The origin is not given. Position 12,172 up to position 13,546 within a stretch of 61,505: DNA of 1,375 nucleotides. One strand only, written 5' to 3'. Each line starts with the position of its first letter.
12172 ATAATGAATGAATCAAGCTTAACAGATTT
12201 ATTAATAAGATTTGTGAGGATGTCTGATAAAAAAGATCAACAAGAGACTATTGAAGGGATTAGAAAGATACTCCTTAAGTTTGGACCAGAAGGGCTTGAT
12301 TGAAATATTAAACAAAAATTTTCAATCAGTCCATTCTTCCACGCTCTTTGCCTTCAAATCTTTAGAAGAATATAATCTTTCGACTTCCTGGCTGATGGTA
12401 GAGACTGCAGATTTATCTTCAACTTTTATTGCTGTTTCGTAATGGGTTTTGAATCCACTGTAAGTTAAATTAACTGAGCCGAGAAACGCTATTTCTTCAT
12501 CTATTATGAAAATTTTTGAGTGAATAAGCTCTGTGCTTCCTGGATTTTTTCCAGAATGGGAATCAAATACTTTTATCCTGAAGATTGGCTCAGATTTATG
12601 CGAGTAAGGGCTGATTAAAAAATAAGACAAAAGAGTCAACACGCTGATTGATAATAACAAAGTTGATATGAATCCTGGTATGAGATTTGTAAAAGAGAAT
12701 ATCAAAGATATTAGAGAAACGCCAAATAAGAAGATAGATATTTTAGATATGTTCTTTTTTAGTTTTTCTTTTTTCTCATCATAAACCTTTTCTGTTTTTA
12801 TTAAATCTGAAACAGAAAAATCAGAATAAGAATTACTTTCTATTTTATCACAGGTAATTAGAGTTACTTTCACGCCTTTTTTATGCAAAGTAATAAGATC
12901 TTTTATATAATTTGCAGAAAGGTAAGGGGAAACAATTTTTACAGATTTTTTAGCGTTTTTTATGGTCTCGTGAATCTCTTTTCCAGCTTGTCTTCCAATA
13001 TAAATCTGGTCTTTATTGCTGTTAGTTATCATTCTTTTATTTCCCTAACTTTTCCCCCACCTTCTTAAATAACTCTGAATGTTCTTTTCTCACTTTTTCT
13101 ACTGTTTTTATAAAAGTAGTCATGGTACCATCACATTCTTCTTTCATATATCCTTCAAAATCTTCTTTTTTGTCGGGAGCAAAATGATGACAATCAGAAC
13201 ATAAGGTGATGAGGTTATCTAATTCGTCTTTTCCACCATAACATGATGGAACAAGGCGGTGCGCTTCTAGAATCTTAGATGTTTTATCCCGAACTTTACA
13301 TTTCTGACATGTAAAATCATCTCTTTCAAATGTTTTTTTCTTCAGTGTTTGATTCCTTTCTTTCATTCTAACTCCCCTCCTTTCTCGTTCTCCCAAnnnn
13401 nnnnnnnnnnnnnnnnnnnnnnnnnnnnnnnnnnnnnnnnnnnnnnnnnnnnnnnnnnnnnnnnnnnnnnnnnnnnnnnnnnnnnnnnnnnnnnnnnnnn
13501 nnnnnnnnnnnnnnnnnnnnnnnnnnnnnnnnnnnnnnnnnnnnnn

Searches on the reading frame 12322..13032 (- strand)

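Call 39: search_protein_families(library=pfam, proteins=[window:12322-13032:-], max_evalue=0.01)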
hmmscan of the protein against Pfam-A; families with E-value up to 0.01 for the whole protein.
window:12322-13032:- (236 aa): 4 families
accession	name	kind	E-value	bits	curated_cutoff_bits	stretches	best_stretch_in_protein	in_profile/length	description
PF13091.12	PLDc_2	-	3.5e-22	79.1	27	2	153-220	71-131/132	PLD-like domain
PF09565.16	RE_NgoFVII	-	5.3e-07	29.5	23.8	1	169-220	92-148/162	NgoFVII restriction endonuclease N-terminal PLD domain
PF00614.28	PLDc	-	1.5e-06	28.4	21.9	1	171-191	6-26/28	Phospholipase D Active site motif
PF06687.17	SUR7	-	0.0011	19.1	29.6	1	60-137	67-142/201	SUR7/PalI family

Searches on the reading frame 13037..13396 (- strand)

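Call 39: search_protein_families(library=pfam, proteins=[window:13037-13396:-], max_evalue=0.01)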
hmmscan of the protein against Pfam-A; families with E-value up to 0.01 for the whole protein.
window:13037-13396:- (119 aa): 3 families
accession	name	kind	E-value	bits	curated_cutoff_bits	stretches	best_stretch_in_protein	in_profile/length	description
PF01844.29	HNH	-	5.6e-07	30.1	21.4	1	30-70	1-41/47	HNH endonuclease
PF14279.12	HNH_5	-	5.9e-05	23.4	27.5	1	30-71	1-41/56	HNH endonuclease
PF13391.12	HNH_2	-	0.0067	16.7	21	0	30-71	1-56/66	HNH endonuclease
